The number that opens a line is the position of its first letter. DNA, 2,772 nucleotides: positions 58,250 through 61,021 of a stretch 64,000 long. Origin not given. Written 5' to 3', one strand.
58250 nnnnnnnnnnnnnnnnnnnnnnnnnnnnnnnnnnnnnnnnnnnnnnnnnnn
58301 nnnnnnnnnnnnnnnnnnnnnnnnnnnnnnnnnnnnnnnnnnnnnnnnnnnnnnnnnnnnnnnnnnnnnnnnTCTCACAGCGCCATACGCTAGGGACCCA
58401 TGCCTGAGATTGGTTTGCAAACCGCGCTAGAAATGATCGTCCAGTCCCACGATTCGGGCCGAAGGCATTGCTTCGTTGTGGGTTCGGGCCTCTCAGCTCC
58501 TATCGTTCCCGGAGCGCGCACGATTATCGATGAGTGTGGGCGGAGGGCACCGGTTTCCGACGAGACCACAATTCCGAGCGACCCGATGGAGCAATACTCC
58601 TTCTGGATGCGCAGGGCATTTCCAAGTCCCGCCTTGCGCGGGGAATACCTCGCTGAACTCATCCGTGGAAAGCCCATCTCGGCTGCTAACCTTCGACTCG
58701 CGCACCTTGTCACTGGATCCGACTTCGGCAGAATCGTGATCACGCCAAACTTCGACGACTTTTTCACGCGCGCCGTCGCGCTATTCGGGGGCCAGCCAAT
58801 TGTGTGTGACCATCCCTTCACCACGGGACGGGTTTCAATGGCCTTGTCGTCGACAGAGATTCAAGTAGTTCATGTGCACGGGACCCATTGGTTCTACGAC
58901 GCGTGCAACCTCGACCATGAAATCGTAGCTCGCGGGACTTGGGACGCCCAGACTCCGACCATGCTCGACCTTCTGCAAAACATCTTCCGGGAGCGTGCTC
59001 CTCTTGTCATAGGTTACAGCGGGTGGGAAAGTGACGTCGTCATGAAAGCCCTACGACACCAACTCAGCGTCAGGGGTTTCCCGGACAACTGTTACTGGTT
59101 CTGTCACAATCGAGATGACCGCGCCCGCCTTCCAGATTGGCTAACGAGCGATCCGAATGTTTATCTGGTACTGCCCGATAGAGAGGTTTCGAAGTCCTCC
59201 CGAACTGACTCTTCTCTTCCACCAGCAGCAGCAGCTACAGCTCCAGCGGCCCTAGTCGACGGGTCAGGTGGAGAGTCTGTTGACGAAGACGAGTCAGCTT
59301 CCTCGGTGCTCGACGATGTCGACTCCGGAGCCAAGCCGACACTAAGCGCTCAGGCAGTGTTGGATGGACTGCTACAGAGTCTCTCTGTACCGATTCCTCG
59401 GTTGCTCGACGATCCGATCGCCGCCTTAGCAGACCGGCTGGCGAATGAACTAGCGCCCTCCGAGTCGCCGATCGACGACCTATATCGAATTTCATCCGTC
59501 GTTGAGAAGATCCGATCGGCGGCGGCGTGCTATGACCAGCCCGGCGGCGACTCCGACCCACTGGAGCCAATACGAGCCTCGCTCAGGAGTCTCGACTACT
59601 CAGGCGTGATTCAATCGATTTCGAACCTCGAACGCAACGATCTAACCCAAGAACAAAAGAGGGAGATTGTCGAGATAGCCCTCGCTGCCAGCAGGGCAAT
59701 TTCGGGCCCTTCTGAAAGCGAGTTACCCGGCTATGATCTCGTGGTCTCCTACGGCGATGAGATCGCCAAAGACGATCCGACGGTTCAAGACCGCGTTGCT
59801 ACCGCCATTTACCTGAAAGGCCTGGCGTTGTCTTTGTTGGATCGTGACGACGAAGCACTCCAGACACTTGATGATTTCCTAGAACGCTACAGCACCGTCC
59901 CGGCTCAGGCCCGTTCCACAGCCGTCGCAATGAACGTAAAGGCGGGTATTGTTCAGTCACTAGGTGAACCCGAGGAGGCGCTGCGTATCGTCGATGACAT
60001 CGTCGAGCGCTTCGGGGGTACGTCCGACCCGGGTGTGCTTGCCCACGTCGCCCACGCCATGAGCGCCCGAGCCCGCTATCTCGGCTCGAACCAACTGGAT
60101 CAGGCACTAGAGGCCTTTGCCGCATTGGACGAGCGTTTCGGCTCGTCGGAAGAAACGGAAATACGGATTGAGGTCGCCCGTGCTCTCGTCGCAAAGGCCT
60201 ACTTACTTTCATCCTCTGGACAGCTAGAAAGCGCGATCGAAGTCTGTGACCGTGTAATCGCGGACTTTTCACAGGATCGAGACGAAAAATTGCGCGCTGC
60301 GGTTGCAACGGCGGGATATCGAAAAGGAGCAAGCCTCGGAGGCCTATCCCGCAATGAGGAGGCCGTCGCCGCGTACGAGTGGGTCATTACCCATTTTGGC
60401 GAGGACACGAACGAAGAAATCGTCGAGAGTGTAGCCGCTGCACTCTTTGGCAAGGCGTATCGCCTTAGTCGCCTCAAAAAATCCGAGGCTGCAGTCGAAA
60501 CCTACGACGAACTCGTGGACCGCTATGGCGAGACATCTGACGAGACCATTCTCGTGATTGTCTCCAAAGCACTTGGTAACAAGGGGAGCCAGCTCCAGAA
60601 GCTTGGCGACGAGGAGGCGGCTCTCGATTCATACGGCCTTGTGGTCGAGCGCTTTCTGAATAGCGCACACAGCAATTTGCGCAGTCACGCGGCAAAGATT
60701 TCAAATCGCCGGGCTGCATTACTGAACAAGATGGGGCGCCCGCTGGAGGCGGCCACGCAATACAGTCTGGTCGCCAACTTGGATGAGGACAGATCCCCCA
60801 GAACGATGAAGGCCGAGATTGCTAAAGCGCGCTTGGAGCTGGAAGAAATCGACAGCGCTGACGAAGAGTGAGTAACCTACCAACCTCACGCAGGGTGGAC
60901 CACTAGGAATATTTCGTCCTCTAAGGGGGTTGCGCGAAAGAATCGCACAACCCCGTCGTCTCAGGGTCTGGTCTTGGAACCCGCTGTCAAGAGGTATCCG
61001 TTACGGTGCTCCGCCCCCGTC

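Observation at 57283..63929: Integrated ~6.6 kb island at tRNA-Pro(GGG), bounded by perfect 40-bp direct repeats, carrying a SIR2-TPR candidate defence gene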

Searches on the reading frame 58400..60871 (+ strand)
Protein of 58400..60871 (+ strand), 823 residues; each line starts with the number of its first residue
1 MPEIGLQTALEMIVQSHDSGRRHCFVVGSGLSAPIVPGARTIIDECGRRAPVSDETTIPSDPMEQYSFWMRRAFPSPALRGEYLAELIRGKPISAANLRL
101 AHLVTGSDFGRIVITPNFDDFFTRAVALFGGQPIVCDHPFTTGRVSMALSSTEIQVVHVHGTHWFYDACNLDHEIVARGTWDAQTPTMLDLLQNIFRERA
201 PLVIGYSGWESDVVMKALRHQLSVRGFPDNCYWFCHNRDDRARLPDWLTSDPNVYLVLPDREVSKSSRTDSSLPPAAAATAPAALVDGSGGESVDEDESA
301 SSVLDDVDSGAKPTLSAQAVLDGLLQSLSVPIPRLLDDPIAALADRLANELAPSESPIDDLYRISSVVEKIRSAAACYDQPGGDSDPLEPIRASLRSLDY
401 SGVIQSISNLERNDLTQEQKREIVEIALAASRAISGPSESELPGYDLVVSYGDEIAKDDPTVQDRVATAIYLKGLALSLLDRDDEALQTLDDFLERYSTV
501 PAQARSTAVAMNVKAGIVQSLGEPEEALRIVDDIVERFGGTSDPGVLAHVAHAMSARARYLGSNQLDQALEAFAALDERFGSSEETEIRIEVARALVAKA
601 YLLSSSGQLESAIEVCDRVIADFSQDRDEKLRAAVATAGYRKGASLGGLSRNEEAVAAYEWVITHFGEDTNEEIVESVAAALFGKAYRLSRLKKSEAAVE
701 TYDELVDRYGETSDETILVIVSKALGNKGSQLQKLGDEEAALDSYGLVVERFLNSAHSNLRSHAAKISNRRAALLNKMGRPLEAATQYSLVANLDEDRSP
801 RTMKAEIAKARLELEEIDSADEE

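Call 9: search_protein_families(library=pfam, proteins=[window:58400-60871:+], max_evalue=0.01)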
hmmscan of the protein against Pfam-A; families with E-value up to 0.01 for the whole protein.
window:58400-60871:+ (823 aa): 8 families
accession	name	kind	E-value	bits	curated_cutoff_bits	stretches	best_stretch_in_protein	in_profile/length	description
PF13174.12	TPR_6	-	5.2e-09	36.6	26.3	0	469-498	2-31/33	Tetratricopeptide repeat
PF00515.34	TPR_1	-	1.1e-08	34.9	27.8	0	723-745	2-24/34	Tetratricopeptide repeat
PF13289.12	SIR2_2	-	3.8e-08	34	24.5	1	112-247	2-132/141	SIR2-like domain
PF13424.12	TPR_12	-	6.1e-08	33.2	30.1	1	467-531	3-68/77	Tetratricopeptide repeat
PF13432.12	TPR_16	-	1.1e-06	29.4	32.7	0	640-709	1-61/65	Tetratricopeptide repeat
PF13428.12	TPR_14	-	1.7e-06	28.6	23.5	0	594-627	2-35/44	Tetratricopeptide repeat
PF13181.12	TPR_8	-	8.7e-06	26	25.7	0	593-620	1-28/34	Tetratricopeptide repeat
PF10602.15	RPN7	-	0.0025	18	29.6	0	571-622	14-65/174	26S proteasome subunit RPN7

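Call 10: search_protein_families(library=padloc, proteins=[window:58400-60871:+], max_evalue=0.01)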
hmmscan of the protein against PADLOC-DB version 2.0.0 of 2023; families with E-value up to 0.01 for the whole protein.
window:58400-60871:+ (823 aa): 8 families
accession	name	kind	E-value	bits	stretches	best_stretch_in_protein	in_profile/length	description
PDLC02419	Aga_SIR2-PNTD1-PNTD2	-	1.3e-14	51.9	1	61-238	72-243/558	Class I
PDLC02401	Aga_SIR2-PNTD1-PNTD2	-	3.6e-14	50.5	1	60-239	44-217/524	Class I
PDLC02384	pAgo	-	1.9e-13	47.6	1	60-237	87-254/1030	-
PDLC02420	Aga_SIR2-PNTD1-PNTD2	-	5.2e-11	39.5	1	63-236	86-251/1010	Class I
PDLC02402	Aga_SIR2-PNTD1-PNTD2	-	5.3e-08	29.4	1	95-247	112-258/876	Class I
PDLC02418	Aga_SIR2-Kinase-PNTD1-PNTD2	-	0.00021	17.6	1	152-246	28-116/756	Class I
PDLC05061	PDC-S65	-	0.00058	17.3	1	99-233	129-252/592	-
PDLC05060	PDC-S65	-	0.00064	16.7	1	96-209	34-140/503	-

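Call 11: search_protein_families(library=ncbifam, proteins=[window:58400-60871:+], max_evalue=0.01)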
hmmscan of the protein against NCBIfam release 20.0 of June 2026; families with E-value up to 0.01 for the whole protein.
window:58400-60871:+ (823 aa): 3 families
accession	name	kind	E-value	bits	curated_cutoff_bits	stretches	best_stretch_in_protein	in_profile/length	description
TIGR02795.1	tol_pal_ybgF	equivalog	9.3e-10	39.1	90.1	0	635-714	38-111/119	tol-pal system protein YbgF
NF052415.1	T3SS_chap_SctY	equivalog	3.2e-05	24.4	70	0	560-633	16-81/106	type III secretion apparatus assembly chaperone SctY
NF053852.1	vesicle_Bd0635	exception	0.0039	16.9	250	0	619-668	157-207/223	CpoB-like predatory vesicle lipoprotein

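Call 14: find_encoding_contigs(protein=window:58400-60871:+, flank=10000, max_places=6)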
Protein window:58400-60871:+ (823 aa): no gene with exactly this product is on record in the collection.

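Call 22: find_homologous_proteins(query=window:58400-60871:+, max_evalue=0.00001)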
Query window:58400-60871:+ (823 aa): 71 proteins with E <= 0.00001 among 8000 candidates.
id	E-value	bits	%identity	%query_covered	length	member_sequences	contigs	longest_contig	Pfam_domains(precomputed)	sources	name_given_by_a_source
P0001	0.0e+0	1812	100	100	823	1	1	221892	PF13289.13,PF00515.35,PF13424.13,PF13432.13,PF13428.13,PF13181.13,PF13174.13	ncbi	-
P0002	8.2e-161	555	34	98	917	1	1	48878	PF13289.13,PF00515.35,PF13424.13,PF13432.13,PF13428.13,PF13181.13,PF07719.24,PF13174.13,PF13374.13,PF20308.5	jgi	jgi:tetratricopeptide (TPR) repeat protein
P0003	5.2e-148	513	36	97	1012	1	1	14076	PF13431.13,PF13289.13,PF21545.4,PF00515.35,PF13424.13,PF13432.13,PF12644.13,PF13181.13,PF07719.24,PF13174.13,PF13374.13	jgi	jgi:tetratricopeptide (TPR) repeat protein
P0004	2.7e-144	501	34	99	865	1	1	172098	PF13431.13,PF13289.13,PF00515.35,PF13424.13,PF13432.13,PF13428.13,PF13181.13,PF07719.24,PF13174.13,PF13374.13,PF20308.5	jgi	jgi:tetratricopeptide (TPR) repeat protein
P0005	5.5e-130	453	33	93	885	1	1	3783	PF14559.13,PF13414.13,PF13289.13,PF00515.35,PF13424.13,PF13432.13,PF13428.13,PF13181.13,PF07719.24,PF13174.13,PF13374.13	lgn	-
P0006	4.6e-126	440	35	97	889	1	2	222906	PF13414.13,PF13289.13,PF00515.35,PF13424.13,PF13432.13,PF13428.13,PF13181.13,PF07719.24,PF13174.13,PF13374.13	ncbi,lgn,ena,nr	ncbi:MAG TPA: tetratricopeptide repeat protein [Blastocatellia bacterium]|nr:tetratricopeptide repea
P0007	1.9e-124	435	33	93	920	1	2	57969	PF13289.13,PF00515.35,PF13424.13,PF13176.13,PF13432.13,PF13428.13,PF13181.13,PF07719.24,PF13174.13,PF13374.13,PF20308.5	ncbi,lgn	ncbi:MAG TPA: tetratricopeptide repeat protein [Granulicella sp.]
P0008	1.5e-120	422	32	98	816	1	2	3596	PF13289.13,PF00515.35,PF13424.13,PF13432.13,PF13428.13,PF13181.13,PF07719.24,PF13174.13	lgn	-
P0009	5.7e-120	420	37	90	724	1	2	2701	PF13289.13,PF00515.35,PF13424.13,PF13432.13,PF13181.13,PF07719.24,PF13174.13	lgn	-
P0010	2.1e-119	418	34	97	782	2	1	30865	PF13289.13,PF00515.35,PF13424.13,PF13432.13,PF13428.13,PF13181.13,PF07719.24,PF13174.13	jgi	-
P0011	9.6e-119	416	37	83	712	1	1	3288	PF21545.4,PF13176.13,PF13428.13,PF13374.13,PF07721.21,PF13289.13,PF00515.35,PF13424.13,PF13432.13,PF13181.13,PF07719.24,PF13174.13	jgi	-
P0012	3.5e-118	414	33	94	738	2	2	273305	PF13289.13,PF10579.15,PF00515.35,PF13424.13,PF13176.13,PF09052.16,PF13428.13,PF13181.13,PF07719.24,PF13174.13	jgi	jgi:tetratricopeptide (TPR) repeat protein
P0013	1.5e-117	412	35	96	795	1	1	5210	PF13289.13,PF00515.35,PF13424.13,PF13428.13,PF13181.13,PF07719.24,PF13174.13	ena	-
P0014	2.3e-117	412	34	93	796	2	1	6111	PF13289.13,PF00515.35,PF13424.13,PF13432.13,PF13428.13,PF13181.13,PF07719.24,PF13174.13,PF13374.13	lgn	-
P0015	1.6e-116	409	32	96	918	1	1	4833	PF14559.13,PF13289.13,PF13428.13,PF13174.13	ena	-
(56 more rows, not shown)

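Call 23: find_encoding_contigs(protein=P0001, flank=10000, max_places=3)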
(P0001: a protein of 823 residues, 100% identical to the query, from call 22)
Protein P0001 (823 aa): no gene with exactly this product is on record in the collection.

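Call 24: list_cluster_members(proteins=[P0001])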
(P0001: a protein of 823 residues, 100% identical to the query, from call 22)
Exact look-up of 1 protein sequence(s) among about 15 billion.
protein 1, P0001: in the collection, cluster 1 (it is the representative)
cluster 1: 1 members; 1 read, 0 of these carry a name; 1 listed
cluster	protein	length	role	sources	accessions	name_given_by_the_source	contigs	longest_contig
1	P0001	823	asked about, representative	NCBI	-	-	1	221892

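Call 48: find_encoding_contigs(protein=P0004, flank=8000, max_places=2)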
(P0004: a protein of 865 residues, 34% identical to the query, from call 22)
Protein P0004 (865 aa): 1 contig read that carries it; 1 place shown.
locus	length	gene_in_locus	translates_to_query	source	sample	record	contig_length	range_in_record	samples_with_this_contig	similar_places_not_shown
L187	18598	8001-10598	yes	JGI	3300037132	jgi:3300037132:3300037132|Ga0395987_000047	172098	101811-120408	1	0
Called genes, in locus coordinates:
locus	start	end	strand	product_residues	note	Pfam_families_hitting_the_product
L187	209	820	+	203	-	PF09413:DUF2007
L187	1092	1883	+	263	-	PF06439:3keto-disac_hyd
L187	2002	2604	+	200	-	PF18306:LDcluster4, PF03641:Lysine_decarbox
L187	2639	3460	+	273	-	PF00218:IGPS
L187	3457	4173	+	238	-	PF00697:PRAI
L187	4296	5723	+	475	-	PF02321:OEP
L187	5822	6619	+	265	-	PF01182:Glucosamine_iso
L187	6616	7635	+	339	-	PF02685:Glucokinase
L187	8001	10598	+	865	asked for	PF00515:TPR_1 (faint), PF13289:SIR2_2, PF13428:TPR_14 (faint), PF13424:TPR_12 (faint), PF13432:TPR_16 (faint), PF20308:TPR-S (faint), PF07719:TPR_2 (faint), PF13174:TPR_6 (faint), +3 more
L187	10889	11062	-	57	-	-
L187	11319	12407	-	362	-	PF01758:SBF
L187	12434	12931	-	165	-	PF01451:LMWPc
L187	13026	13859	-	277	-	PF01135:PCMT, PF13489:Methyltransf_23, PF01209:Ubie_methyltran, PF06325:PrmA, PF13847:Methyltransf_31, PF08241:Methyltransf_11, PF08242:Methyltransf_12, PF13649:Methyltransf_25, +5 more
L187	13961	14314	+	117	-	PF01022:HTH_5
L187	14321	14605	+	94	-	-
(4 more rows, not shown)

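Call 49: find_encoding_contigs(protein=P0002, flank=8000, max_places=2)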
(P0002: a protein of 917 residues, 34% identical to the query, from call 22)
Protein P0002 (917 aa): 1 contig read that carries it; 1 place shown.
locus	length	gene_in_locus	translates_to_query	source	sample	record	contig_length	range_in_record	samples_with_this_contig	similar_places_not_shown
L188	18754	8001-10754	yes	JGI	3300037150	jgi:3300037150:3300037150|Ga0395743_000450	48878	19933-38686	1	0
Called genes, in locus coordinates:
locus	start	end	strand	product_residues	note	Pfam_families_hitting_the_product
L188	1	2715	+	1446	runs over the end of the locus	PF01436:NHL (faint), PF06739:SBBP (faint), PF25021:TEN_NHL (weak), PF16640:Big_3_5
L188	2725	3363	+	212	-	-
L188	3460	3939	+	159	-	PF01625:PMSR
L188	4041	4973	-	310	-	-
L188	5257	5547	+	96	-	-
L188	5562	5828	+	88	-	PF05016:ParE_toxin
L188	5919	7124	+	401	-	PF02517:Rce1-like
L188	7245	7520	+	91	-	-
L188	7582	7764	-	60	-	-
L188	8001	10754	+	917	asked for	PF13289:SIR2_2, PF13428:TPR_14 (faint), PF20308:TPR-S (faint), PF07719:TPR_2 (faint), PF13181:TPR_8 (faint), PF13432:TPR_16 (faint), PF00515:TPR_1 (faint), PF13174:TPR_6 (faint), +2 more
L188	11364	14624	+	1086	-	PF00873:ACR_tran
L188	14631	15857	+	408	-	PF25919:BSH_CusB (faint), PF25917:BSH_RND, PF25973:BSH_CzcB (weak), PF25876:HH_MFP_RND, PF25954:Beta-barrel_RND_2, PF25989:YknX_C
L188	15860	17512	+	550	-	PF02321:OEP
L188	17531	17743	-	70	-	PF07927:HicA_toxin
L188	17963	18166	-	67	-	PF15919:HicB_lk_antitox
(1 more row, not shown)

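Call 65: search_protein_families(library=phrogs, proteins=[window:58400-60871:+], max_evalue=0.01)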
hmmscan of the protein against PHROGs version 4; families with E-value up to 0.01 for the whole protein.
window:58400-60871:+ (823 aa): 1 family
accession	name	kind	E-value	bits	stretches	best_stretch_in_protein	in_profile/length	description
phrog_23427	-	unknown function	3.9e-06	26.8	1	64-239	77-245/650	-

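Call 66: predict_structure(alignment_id=A2)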
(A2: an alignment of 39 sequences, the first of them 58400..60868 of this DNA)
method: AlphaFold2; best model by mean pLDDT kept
length: 823 residues; sequences in the alignment: 39
mean_pLDDT: 86.2   pTM: 0.78
mean pLDDT of the five models: 86.2, 84.5, 83.4, 83.2, 83.0
residues with pLDDT >= 90: 516; 70-90: 207; 50-70: 51; < 50: 49
segments of 3 or more residues with pLDDT < 50: 263-310
pLDDT, mean of each block of 10 residues (from residue 1): 88 94 94 89 90 74 92 91 90 94 92 93 93 90 87 92 67 86 85 95 93 94 93 92 90 93 41 27 26 25 33 83 95 88 84 60 82 80 74 90 94 91 94 82 96 86 93 92 96 95 92 94 95 96 93 95 92 97 93 96 95 98 91 97 97 98 95 93 98 97 97 91 97 97 97 90 92 95 88 66 67 69 56
secondary structure, 60 per line:
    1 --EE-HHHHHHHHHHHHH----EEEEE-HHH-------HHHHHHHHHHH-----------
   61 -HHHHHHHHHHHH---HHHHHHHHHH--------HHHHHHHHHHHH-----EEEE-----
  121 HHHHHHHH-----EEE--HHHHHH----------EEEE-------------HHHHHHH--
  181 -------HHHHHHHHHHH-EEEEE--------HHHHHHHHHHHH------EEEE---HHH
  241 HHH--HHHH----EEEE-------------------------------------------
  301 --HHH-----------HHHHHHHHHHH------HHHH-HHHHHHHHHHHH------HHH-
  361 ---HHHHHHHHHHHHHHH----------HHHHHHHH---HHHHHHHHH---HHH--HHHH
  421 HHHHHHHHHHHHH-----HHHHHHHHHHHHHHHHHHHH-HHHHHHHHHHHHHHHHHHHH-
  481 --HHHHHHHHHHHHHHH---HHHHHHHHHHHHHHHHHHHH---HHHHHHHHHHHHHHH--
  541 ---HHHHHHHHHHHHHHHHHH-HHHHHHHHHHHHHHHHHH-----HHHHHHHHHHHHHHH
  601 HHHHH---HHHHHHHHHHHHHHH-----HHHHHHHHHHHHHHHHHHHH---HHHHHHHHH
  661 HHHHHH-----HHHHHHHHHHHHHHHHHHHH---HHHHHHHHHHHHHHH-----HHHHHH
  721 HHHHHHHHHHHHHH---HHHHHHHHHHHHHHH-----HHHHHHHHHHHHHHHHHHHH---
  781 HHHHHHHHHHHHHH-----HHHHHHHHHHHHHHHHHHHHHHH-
elements in order (helices of 4 or more, strands of 3 or more residues): H6-18 E23-27 H39-49 H62-73 H77-86 H95-106 E112-115 H121-128 E134-136 H139-144 E155-158 H172-178 H188-198 E200-204 H213-224 E231-234 H238-243 H246-249 E254-257 H317-327 H334-337 H339-350 H364-378 H389-396 H400-408 H417-433 H439-458 H460-479 H483-497 H501-520 H524-538 H544-561 H563-580 H586-605 H609-623 H629-648 H652-666 H672-691 H695-709 H715-734 H738-752 H758-777 H781-794 H800-822

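Call 68: fold_search(model_id=the predicted structure, library=pdb)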
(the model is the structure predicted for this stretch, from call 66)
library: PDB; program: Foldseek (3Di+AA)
matches with E <= 10: 1750; with E <= 0.001: 294
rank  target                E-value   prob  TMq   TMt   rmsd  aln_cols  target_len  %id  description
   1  8w56_B                9.0e-07  1.00  0.26  0.22  34.7      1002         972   12  Cryo-EM structure of DSR2-DSAD1 state 1 (released 2024-05-01)
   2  4rv1_D                1.1e-06  1.00  0.27  0.45  10.5       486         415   15  Crystal Structure of Engineered Protein. Northeast Structural Genomics Consortium (NESG) Target OR497. (released 2014-12-10)
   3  7y4i_A                2.4e-06  1.00  0.22  0.22  17.2       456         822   15  Crystal structure of SPINDLY in complex with GDP (released 2022-12-07)
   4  8zc9_A                3.5e-06  1.00  0.25  0.21  33.3       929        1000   13  The Cryo-EM structure of DSR2-Tail tube-NAD+ complex (released 2024-09-11)
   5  8wyb_A                3.8e-06  1.00  0.25  0.22  32.8       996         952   13  Cryo-EM structure of DSR2 (H171A)-tube-NAD+ complex (released 2024-04-10)
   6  5g04_H                4.2e-06  1.00  0.20  0.32  19.5       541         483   12  Structure of the human APC-Cdc20-Hsl1 complex (released 2016-05-25)
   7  1w3b_B                4.7e-06  1.00  0.29  0.59  11.2       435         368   14  The superhelical TPR domain of O-linked GlcNAc transferase reveals structural similarities to importin alpha. (released 2004-09-09)
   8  4rv1_F                4.9e-06  1.00  0.26  0.44  10.7       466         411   16  Crystal Structure of Engineered Protein. Northeast Structural Genomics Consortium (NESG) Target OR497. (released 2014-12-10)
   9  8chy                  5.7e-06  1.00  0.26  0.67   6.2       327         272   18  Crystal structure of an 8-repeat consensus TPR superhelix with Zinc. (released 2024-02-21)
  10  8dtf_A                6.0e-06  1.00  0.21  0.21  17.3       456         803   15  Cryo-EM structure of the full length Arabidopsis SPY with complete TPRs (released 2023-03-08)
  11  5a7d_H                6.2e-06  1.00  0.29  0.55   9.5       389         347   16  Tetrameric assembly of LGN with Inscuteable (released 2016-08-03)
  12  6af0_A                7.5e-06  1.00  0.26  0.24  16.3       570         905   14  Structure of Ctr9, Paf1 and Cdc73 ternary complex from Myceliophthora thermophila (released 2018-09-19)
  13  8dtg_A                7.8e-06  1.00  0.21  0.21  17.1       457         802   15  Cryo-EM structure of Arabidopsis SPY alternative conformation 1 (released 2023-03-08)
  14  9rtt_Q                8.4e-06  1.00  0.26  0.25  15.2       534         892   11  Activated Elongation Complex with IWS1 and ELOF1 (released 2025-09-03)
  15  9a0j_G                8.8e-06  1.00  0.29  0.36  16.0       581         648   14  Deep learning enables the atomic structure determination of the Fanconi Anemia core complex from cryoEM (released 2020-09-15)
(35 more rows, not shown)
